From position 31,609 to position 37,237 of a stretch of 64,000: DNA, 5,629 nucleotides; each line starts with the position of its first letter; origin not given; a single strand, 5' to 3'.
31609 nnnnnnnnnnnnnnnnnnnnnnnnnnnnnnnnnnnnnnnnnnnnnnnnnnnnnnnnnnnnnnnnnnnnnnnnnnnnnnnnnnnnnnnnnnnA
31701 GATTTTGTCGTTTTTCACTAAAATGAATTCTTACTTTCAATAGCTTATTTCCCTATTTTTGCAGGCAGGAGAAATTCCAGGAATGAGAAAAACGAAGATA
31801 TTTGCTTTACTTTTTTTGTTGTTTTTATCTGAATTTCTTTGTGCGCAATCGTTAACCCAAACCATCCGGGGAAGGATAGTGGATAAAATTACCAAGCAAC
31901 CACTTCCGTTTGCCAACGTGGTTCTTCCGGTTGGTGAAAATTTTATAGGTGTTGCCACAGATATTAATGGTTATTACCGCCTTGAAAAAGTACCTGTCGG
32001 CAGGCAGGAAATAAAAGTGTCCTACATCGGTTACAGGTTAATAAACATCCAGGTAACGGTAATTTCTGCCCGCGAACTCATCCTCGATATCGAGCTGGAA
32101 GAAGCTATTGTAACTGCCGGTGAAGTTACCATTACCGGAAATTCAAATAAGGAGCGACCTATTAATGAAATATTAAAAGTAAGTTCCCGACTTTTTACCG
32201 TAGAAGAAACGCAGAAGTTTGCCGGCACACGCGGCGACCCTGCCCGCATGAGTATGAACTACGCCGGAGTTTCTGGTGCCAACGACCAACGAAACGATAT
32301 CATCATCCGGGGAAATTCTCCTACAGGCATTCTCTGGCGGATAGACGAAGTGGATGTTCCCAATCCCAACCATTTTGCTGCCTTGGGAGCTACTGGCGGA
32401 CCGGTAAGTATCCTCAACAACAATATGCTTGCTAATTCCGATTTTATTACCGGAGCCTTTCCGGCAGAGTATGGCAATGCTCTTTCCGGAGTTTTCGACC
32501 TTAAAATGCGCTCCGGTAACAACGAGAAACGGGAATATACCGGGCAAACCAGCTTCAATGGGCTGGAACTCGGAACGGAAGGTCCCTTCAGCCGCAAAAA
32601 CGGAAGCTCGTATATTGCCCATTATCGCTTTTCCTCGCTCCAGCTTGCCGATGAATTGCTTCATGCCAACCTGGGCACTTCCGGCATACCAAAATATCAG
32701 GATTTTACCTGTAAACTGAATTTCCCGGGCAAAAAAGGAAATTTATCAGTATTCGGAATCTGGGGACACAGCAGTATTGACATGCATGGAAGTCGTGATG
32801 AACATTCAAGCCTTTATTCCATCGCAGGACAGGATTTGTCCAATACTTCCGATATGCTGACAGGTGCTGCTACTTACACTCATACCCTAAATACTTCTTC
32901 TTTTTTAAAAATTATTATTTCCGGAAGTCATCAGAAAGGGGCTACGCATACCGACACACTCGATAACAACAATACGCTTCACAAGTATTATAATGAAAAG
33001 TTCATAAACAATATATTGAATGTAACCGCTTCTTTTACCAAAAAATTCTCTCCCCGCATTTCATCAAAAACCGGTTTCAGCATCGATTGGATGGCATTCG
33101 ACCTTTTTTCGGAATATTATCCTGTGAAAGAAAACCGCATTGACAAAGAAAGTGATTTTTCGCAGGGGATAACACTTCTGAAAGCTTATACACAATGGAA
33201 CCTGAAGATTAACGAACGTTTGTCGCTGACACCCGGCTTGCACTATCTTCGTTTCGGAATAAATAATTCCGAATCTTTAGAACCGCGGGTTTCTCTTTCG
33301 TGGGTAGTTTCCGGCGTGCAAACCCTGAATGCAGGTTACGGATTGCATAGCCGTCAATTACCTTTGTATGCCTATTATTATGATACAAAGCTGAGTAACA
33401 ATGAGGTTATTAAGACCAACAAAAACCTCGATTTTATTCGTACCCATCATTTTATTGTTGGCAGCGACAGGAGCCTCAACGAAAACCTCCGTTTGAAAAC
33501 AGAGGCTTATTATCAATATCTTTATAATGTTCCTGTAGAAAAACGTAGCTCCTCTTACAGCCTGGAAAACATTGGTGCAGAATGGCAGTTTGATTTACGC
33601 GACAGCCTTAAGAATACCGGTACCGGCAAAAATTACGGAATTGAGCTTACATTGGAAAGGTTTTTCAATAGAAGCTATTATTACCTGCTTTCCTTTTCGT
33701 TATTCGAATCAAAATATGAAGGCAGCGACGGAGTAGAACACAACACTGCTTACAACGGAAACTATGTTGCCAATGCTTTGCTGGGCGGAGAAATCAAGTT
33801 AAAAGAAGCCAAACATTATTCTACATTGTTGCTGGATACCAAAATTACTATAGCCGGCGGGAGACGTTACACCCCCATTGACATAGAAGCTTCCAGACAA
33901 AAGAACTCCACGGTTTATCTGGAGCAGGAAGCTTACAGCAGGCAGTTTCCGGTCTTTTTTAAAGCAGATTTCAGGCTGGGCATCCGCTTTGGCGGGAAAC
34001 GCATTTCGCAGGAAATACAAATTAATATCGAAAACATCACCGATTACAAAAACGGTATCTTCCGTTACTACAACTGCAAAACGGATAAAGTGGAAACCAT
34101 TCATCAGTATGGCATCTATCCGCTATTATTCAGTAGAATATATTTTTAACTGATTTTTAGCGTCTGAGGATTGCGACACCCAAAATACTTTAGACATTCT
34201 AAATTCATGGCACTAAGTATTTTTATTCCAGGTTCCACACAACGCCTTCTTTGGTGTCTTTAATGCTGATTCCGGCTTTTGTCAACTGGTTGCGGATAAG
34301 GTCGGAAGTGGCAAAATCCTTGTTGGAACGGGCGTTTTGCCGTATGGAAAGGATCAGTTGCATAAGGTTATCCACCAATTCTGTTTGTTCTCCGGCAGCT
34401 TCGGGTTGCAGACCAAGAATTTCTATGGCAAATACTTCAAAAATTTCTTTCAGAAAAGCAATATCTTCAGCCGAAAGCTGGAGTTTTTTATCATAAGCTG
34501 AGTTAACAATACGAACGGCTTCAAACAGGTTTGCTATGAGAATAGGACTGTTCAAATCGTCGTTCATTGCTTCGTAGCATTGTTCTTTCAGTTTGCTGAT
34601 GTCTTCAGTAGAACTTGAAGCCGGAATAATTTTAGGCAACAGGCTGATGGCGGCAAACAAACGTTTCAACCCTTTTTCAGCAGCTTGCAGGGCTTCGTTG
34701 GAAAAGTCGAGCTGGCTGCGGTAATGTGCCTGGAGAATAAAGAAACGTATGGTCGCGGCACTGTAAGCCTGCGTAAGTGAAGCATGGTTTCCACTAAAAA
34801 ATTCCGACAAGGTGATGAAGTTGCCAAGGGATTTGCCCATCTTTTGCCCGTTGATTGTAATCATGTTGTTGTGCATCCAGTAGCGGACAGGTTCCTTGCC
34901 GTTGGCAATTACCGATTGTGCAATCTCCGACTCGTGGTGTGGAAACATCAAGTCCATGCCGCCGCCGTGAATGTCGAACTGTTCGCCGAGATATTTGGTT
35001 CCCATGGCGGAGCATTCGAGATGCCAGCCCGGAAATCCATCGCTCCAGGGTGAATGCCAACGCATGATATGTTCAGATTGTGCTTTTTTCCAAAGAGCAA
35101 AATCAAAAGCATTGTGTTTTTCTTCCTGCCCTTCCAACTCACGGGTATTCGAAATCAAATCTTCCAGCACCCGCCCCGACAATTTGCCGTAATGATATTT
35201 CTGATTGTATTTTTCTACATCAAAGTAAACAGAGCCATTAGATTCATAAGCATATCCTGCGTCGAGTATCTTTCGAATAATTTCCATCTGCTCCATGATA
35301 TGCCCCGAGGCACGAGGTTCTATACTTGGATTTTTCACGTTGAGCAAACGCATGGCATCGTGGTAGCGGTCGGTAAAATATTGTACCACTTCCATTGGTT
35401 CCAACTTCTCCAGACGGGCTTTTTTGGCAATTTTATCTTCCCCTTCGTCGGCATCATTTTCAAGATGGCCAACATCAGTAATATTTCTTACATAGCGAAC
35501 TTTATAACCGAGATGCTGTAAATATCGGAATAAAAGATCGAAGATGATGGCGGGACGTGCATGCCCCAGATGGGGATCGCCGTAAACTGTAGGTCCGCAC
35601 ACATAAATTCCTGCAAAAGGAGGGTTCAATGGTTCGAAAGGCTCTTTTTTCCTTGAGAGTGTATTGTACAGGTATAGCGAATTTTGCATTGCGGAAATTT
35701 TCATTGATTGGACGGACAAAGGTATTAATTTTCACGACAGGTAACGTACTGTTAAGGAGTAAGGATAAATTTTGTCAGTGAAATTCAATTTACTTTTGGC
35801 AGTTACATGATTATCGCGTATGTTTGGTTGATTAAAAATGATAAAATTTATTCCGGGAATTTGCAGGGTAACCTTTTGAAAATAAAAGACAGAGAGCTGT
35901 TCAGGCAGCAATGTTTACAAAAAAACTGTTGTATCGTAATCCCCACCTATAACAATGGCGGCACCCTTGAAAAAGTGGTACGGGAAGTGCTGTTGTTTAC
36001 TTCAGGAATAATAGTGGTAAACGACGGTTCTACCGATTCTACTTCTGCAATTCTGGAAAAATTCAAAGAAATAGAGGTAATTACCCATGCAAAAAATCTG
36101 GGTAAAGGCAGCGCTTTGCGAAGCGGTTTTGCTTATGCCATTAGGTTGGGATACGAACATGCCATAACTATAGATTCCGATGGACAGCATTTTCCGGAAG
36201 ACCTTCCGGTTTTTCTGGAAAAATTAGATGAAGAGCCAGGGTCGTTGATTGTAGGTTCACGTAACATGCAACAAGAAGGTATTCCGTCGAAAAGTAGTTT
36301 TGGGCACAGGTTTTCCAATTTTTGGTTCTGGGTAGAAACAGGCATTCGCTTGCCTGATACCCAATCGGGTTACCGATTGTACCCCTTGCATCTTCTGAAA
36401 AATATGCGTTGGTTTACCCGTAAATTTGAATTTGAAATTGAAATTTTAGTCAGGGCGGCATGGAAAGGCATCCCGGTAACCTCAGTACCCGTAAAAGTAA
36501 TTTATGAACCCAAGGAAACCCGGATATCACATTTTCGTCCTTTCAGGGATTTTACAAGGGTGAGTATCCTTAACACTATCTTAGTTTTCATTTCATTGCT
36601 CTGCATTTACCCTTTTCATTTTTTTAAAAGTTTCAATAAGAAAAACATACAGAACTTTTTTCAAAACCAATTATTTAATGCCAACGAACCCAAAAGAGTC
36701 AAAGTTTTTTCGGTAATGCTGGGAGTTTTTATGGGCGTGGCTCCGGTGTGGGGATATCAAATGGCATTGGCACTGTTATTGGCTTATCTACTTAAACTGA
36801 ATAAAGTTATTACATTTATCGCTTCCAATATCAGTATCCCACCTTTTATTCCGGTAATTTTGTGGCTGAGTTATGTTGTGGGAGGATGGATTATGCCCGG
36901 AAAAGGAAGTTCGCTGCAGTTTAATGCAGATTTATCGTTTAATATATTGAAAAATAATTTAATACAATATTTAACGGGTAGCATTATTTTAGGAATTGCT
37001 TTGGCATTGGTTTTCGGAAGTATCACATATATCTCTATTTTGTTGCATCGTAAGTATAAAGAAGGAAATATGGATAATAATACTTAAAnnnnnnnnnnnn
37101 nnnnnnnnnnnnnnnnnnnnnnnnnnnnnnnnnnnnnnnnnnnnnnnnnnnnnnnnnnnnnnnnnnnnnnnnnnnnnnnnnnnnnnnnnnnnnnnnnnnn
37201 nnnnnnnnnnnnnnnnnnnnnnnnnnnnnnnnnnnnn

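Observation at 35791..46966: An 11-kb coupled operon carries aryl-polyene/flexirubin-style attachment and export genes but no synthase core, plus a B12-radical-SAM and O-methyltransferase tail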

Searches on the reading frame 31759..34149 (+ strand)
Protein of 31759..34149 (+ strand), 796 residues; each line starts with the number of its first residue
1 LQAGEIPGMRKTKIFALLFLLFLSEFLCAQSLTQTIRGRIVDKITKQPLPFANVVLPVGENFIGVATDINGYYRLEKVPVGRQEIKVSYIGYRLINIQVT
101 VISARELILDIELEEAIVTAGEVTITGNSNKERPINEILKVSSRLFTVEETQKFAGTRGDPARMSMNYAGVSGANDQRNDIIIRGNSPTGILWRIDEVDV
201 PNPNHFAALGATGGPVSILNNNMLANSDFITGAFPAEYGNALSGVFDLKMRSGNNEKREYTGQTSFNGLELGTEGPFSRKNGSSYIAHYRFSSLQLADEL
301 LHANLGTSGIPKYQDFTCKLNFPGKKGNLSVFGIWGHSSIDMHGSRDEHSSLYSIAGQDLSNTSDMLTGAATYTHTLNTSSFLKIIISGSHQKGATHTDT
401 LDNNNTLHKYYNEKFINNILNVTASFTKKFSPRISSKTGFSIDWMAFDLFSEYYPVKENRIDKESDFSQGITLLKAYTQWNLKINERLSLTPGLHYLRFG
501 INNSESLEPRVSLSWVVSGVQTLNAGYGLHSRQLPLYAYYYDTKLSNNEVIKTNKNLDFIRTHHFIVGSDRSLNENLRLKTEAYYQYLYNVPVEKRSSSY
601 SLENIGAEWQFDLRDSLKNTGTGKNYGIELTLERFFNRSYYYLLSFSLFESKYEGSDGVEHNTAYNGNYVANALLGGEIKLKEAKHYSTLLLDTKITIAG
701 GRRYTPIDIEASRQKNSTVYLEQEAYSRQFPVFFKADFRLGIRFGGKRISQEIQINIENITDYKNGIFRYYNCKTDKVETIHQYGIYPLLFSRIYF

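Call 43: search_protein_families(library=pfam, proteins=[window:31759-34149:+], max_evalue=0.01)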
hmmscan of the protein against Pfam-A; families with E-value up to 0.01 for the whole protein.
window:31759-34149:+ (796 aa): 3 families
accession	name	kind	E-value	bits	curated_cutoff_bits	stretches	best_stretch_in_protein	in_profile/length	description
PF13715.12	CarbopepD_reg_2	-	7.4e-17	61.6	32.2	1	36-125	1-88/88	CarboxypepD_reg-like domain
PF13620.12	CarboxypepD_reg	-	1e-12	48.6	32.3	1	35-114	1-82/82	Carboxypeptidase regulatory-like domain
PF07715.20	Plug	-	0.0017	19.3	23.9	1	168-245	32-107/107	TonB-dependent Receptor Plug Domain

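Call 90: search_protein_families(library=ncbifam, proteins=[window:31759-34149:+], max_evalue=0.001)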
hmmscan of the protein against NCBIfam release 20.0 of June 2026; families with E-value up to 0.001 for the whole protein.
window:31759-34149:+ (796 aa): 1 family
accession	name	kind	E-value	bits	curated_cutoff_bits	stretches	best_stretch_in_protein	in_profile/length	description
NF052345.1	S_layer_anammox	exception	6.3e-06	23.8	1400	1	33-136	1312-1413/1596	Kustd1514 family S-layer glycoprotein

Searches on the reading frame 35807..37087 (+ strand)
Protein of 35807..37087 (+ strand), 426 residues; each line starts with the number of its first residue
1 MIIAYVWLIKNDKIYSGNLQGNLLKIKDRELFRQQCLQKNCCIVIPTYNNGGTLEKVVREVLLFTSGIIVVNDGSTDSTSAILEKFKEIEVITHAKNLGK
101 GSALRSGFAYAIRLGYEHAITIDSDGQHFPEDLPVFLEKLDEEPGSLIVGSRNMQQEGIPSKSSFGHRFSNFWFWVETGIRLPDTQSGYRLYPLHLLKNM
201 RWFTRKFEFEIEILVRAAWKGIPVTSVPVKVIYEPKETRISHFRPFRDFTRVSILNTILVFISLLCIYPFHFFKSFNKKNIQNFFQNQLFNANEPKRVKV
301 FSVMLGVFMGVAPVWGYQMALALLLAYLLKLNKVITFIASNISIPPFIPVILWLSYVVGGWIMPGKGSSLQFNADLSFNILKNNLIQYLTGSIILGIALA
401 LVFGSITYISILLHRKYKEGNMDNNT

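Call 4: search_protein_families(library=pfam, proteins=[window:35807-37087:+], max_evalue=0.01)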
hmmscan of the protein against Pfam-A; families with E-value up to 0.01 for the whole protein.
window:35807-37087:+ (426 aa): 4 families
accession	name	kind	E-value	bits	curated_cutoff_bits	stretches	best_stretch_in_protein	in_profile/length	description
PF00535.33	Glycos_transf_2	-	1.5e-23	84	23.3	1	42-163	1-126/168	Glycosyl transferase family 2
PF09835.14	DUF2062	-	1.9e-17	64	27.4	1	303-417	25-144/147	Uncharacterized protein conserved in bacteria (DUF2062)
PF13641.12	Glyco_tranf_2_3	-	0.0015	19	27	1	41-109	3-83/230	Glycosyltransferase like family 2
PF10111.15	Glyco_tranf_2_2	-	0.0075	16.2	27.3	0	43-112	2-81/276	Glycosyltransferase like family 2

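Call 5: search_protein_families(library=ncbifam, proteins=[window:35807-37087:+], max_evalue=0.01)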
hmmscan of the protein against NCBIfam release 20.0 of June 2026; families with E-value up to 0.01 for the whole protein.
window:35807-37087:+ (426 aa): 15 families
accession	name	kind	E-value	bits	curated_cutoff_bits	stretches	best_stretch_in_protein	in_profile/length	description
TIGR04182.1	glyco_TIGR04182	equivalog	1.5e-22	80.4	325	1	41-258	2-214/293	S-layer glycoprotein N-glycosyltransferase AglJ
NF058614.1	PPMAGASynPpgS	equivalog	6.4e-21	74.8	370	1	42-233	3-198/226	polyprenyl-phospho-N-acetylgalactosaminyl synthase PpgS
TIGR03937.1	PgaC_IcaA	equivalog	1.3e-12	47.4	422.3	1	35-127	41-137/407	poly-beta-1,6-N-acetyl-D-glucosamine synthase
NF041391.1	DPhHxTase_Halo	equivalog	7e-11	41.5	375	1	47-240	3-192/213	dolichyl-phosphate hexose transferase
NF047588.1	GlcsyltransPgfSStrep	equivalog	5e-09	35.8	500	1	50-194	12-161/308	glycosyltransferase PgfS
NF007986.1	PRK10714.1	equivalog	2e-08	33.7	529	1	39-201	6-173/316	undecaprenyl-phosphate 4-deoxy-4-formamido-L-arabinose transferase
NF047382.1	T4SS_eff_BspA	equivalog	3.1e-08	33.6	300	1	302-418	49-172/179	type IV secretion system effector BspA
NF041875.1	EPS_EpsD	equivalog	3.1e-06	26.8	370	1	43-151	3-115/325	exopolysaccharide biosynthesis glycosyltransferase EpsD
TIGR04283.1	glyco_like_mftF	equivalog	3.8e-06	26.7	182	1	43-111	3-71/221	TIGR04283 family arsenosugar biosynthesis glycosyltransferase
TIGR01556.1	rhamnosyltran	subfamily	5.5e-06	25.8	200.55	1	58-150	14-109/281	rhamnosyltransferase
NF007482.0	PRK10073.1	equivalog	1.4e-05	24.3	423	1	40-111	7-84/334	glycosyltransferase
TIGR03965.1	mycofact_glyco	equivalog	2.2e-05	23.5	280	1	39-140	74-179/467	mycofactocin biosynthesis glycosyltransferase MftF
NF047683.1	TeichurnBiosyTuaG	equivalog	0.0003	20.5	400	1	38-134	5-105/252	teichuronic acid biosynthesis protein TuaG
NF038302.1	EPS_HpsE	equivalog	0.0036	16.3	300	1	41-114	3-80/307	hormogonium polysaccharide biosynthesis glycosyltransferase HpsE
TIGR03546.1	TIGR03546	subfamily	0.0041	17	79.45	1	283-417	5-138/154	TIGR03546 family protein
